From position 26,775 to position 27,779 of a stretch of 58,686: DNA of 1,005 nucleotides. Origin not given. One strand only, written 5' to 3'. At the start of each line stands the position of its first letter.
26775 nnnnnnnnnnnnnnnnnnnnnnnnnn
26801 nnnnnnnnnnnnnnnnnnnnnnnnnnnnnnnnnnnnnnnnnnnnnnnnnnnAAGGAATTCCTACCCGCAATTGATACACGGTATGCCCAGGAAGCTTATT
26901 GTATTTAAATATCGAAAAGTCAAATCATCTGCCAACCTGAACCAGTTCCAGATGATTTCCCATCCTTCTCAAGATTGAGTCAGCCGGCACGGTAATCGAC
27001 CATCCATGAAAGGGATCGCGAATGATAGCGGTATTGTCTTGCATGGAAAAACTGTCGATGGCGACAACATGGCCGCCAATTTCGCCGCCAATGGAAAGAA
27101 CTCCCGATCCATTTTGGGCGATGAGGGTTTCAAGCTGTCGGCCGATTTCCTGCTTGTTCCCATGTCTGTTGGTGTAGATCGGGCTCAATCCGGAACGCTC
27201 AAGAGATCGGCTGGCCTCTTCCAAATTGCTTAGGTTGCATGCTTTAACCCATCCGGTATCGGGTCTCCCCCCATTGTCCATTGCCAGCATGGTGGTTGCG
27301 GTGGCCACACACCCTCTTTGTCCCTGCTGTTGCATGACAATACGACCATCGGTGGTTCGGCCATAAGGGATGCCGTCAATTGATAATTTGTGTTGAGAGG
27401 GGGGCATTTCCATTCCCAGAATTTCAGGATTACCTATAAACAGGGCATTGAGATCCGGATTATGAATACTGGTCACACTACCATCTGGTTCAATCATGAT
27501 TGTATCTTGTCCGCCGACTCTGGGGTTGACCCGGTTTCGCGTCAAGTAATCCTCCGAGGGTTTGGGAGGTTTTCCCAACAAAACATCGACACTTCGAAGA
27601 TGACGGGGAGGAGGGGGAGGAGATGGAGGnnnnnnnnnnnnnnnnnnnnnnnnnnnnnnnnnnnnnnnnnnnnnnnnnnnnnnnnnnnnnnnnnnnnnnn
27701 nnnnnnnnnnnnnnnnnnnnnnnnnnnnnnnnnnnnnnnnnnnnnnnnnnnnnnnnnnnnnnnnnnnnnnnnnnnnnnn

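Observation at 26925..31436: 1503-aa membrane-anchored mosaic protein: JAB-like + FHA + PP2C + papain-fold cysteine peptidase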

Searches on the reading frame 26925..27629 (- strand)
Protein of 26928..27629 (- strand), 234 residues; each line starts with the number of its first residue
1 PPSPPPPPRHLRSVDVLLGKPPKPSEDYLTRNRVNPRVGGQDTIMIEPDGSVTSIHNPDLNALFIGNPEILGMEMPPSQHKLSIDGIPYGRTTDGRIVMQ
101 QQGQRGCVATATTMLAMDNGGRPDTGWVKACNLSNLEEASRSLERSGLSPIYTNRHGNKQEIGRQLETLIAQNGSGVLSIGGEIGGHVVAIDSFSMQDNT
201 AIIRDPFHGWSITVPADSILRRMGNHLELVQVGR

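Call 13: search_protein_families(library=pfam, proteins=[window:26928-27629:-], max_evalue=10)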
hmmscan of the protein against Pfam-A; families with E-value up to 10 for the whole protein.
seq(234 aa): 0 families

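Call 14: search_solved_structures(query=window:26928-27629:-, max_evalue=10, show_alignments=3)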
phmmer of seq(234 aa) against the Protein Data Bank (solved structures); distinct sequences matched with E-value up to 10: 1.
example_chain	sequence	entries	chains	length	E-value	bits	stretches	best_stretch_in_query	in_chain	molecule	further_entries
6hqz_A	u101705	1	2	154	0.79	12.6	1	98-224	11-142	AvrRpt2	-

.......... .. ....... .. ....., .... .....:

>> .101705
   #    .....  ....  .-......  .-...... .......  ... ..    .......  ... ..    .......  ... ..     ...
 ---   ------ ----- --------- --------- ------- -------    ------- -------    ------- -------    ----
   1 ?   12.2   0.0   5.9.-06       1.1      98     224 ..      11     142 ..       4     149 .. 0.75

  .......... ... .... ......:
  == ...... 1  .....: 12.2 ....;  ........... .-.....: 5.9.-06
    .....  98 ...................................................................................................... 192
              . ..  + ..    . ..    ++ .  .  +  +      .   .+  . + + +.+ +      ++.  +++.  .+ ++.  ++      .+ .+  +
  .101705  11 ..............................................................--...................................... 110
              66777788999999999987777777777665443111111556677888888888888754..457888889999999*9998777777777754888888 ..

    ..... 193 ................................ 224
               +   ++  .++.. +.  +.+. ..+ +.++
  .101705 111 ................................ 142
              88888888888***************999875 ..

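Call 44: search_solved_structures(query=A1, max_evalue=10, show_alignments=3)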
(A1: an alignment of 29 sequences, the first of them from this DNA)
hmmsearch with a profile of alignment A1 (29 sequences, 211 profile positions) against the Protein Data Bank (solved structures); distinct sequences matched with E-value up to 10: 12.
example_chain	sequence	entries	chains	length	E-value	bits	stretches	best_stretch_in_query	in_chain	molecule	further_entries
9l5u_A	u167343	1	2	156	1.2e-05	28.2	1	74-197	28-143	DUF4150 domain-containing protein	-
6hqz_A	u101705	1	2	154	1.5e-05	27.9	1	76-203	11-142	AvrRpt2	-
2uzj_A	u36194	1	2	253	0.00019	24.3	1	92-172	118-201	STREPTOPAIN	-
4d8b_A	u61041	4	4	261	0.00021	24.1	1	92-172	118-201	Streptopain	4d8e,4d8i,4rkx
1pvj_A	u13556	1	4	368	0.00042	23.2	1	92-172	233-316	pyrogenic exotoxin B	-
6ukd_A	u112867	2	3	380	0.00046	23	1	92-172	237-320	Streptopain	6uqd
2jtc_A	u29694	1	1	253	0.0035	20.1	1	92-172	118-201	Streptopain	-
8ssm_B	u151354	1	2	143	0.0057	19.4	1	76-204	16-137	Contact-dependent inhibitor A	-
1dki_A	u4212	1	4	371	0.0072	19.1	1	92-172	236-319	PYROGENIC EXOTOXIN B ZYMOGEN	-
12aj_A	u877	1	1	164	0.0089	18.8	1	76-204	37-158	Contact-dependent inhibitor A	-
8ssk_A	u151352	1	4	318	0.05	16.3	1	76-204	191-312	Fimbrial usher protein StbD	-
2pk8_A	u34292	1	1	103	1.2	11.8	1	110-172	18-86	Uncharacterized protein PF0899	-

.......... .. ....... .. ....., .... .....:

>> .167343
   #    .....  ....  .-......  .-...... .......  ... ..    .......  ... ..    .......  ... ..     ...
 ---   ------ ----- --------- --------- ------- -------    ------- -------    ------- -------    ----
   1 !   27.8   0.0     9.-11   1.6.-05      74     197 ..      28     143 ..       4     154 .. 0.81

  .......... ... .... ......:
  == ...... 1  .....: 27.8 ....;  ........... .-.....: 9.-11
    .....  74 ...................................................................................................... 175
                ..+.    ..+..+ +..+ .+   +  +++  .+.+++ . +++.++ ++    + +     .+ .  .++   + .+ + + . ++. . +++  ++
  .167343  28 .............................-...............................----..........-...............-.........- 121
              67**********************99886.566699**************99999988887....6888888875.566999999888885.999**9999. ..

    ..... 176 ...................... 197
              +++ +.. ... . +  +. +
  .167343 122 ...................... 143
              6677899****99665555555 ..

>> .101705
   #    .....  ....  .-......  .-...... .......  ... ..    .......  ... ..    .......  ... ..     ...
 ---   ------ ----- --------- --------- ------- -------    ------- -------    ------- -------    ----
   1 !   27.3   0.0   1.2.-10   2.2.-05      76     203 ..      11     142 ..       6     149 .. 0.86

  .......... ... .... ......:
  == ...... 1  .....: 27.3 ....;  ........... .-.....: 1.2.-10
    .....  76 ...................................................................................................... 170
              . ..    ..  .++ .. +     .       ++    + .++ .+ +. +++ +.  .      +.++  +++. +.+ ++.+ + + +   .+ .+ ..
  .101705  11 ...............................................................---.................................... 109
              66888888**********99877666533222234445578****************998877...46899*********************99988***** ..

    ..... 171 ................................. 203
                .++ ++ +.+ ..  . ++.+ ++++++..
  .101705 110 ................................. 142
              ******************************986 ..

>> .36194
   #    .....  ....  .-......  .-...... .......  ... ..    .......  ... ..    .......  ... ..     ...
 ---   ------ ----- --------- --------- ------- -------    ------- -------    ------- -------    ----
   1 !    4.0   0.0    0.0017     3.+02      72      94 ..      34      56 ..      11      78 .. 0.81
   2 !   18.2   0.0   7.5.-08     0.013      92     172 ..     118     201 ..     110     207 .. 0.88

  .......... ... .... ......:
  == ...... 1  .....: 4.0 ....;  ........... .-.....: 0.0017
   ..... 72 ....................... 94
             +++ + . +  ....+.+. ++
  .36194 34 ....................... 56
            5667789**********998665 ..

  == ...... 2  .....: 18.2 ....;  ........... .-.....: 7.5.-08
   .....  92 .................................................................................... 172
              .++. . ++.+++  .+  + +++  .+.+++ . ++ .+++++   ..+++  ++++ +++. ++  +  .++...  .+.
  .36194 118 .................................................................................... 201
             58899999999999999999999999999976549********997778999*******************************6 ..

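Call 45: find_homologous_proteins(query=A1, max_evalue=0.00001)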
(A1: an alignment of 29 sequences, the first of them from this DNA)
Query A1 (29 sequences) (214 aa, profile of the alignment): 9 proteins with E <= 0.00001 among 3170 candidates.
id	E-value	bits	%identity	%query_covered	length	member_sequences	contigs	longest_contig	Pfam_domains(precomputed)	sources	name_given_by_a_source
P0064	1.5e-63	232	34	86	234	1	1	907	-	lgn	-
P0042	8.5e-59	217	38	90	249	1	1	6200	-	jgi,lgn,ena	jgi:hypothetical protein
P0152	2.2e-52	196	33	92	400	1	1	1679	-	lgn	-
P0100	3.7e-51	192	30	94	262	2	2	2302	-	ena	-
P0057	9.6e-51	190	33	94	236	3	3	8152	-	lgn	-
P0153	1.0e-47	180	33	90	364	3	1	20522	-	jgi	jgi:hypothetical protein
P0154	4.1e-47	178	35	93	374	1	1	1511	-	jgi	-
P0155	5.1e-47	178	28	87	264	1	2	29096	-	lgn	-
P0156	1.2e-34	138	29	79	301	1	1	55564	-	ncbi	-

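Call 51: find_encoding_contigs(protein=P0156, flank=8000, max_places=3)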
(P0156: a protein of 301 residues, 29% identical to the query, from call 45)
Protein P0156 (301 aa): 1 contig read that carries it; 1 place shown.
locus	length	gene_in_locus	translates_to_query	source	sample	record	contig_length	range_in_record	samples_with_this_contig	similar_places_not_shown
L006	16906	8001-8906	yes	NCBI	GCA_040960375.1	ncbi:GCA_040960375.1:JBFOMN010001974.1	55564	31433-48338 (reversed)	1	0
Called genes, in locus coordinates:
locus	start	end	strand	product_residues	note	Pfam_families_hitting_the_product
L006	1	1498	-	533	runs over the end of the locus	PF01039:Carboxyl_trans, PF03255:ACCA (weak)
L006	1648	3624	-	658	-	PF00289:Biotin_carb_N, PF02786:CPSase_L_D2, PF07478:Dala_Dala_lig_C, PF08443:RimK (faint), PF02785:Biotin_carb_C, PF25917:BSH_RND (faint), PF00364:Biotin_lipoyl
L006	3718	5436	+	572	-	PF01368:DHH, PF02272:DHHA1, PF17768:RecJ_OB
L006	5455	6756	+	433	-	PF13646:HEAT_2 (faint)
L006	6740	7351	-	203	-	-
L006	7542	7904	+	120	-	-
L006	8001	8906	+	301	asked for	-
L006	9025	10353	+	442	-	PF00587:tRNA-synt_2b, PF03129:HGTP_anticodon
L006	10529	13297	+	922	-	PF01326:PPDK_N, PF00391:PEP-utilizers, PF02896:PEP-utilizers_C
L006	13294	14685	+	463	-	-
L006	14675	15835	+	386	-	-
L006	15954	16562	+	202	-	PF01583:APS_kinase, PF13671:AAA_33 (weak)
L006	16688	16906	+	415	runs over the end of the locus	PF03721:UDPG_MGDP_dh_N, PF00984:UDPG_MGDP_dh, PF03720:UDPG_MGDP_dh_C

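Call 59: search_dna_similar(query=window:26925-27560:-, collection=plasmids, mode=protein, max_evalue=0.001, max_rows=15)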
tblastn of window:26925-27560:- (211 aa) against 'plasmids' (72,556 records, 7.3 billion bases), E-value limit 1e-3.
No match.

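Call 85: list_cluster_members(proteins=[P0156, P0004, P0042, P0153, P0028, P0012, P0009, P0005, P0021, P0072])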
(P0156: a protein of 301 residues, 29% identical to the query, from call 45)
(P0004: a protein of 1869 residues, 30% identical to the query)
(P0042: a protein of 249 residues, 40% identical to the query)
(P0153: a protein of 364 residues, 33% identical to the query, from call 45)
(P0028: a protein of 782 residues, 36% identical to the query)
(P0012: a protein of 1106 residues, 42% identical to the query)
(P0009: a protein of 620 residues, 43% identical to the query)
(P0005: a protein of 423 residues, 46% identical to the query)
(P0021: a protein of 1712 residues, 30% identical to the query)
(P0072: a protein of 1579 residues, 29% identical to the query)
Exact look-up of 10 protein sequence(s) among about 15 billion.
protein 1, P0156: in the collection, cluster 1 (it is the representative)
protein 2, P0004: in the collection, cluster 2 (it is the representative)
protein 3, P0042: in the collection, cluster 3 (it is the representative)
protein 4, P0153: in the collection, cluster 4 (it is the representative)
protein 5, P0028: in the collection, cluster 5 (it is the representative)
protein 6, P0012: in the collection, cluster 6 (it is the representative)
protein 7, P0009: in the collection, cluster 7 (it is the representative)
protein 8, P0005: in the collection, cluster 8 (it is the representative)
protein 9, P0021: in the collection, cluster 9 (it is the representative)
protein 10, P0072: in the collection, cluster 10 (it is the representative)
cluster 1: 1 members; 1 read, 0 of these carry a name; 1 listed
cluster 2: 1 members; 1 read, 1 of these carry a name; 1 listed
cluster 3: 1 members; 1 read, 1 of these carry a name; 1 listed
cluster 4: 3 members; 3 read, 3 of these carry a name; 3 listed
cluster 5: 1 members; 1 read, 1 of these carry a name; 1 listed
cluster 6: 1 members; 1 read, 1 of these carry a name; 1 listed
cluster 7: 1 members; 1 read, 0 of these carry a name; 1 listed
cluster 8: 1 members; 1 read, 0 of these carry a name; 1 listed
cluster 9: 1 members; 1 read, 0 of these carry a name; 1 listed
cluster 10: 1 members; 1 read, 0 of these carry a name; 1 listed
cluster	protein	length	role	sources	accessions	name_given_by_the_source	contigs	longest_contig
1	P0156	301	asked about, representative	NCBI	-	-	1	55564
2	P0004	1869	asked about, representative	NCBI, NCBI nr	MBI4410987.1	MAG: transglutaminase domain-containing protein [Deltaproteobacteria bacterium] | transglutaminase domain-containing protein [Deltaproteobacteria bacterium]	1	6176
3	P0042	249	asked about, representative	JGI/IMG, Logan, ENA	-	hypothetical protein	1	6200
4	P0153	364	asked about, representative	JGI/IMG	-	hypothetical protein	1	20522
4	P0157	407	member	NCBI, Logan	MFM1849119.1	MAG: hypothetical protein RL417_2593 [Pseudomonadota bacterium]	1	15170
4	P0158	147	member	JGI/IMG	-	hypothetical protein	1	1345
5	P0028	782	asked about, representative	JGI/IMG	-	serine/threonine protein phosphatase PrpC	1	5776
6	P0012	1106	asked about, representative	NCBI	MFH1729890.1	MAG: FHA domain-containing protein [Pseudomonadota bacterium]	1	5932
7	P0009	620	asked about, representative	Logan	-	-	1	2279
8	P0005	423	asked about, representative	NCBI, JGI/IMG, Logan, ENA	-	-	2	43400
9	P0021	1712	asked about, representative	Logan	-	-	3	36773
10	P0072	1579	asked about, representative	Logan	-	-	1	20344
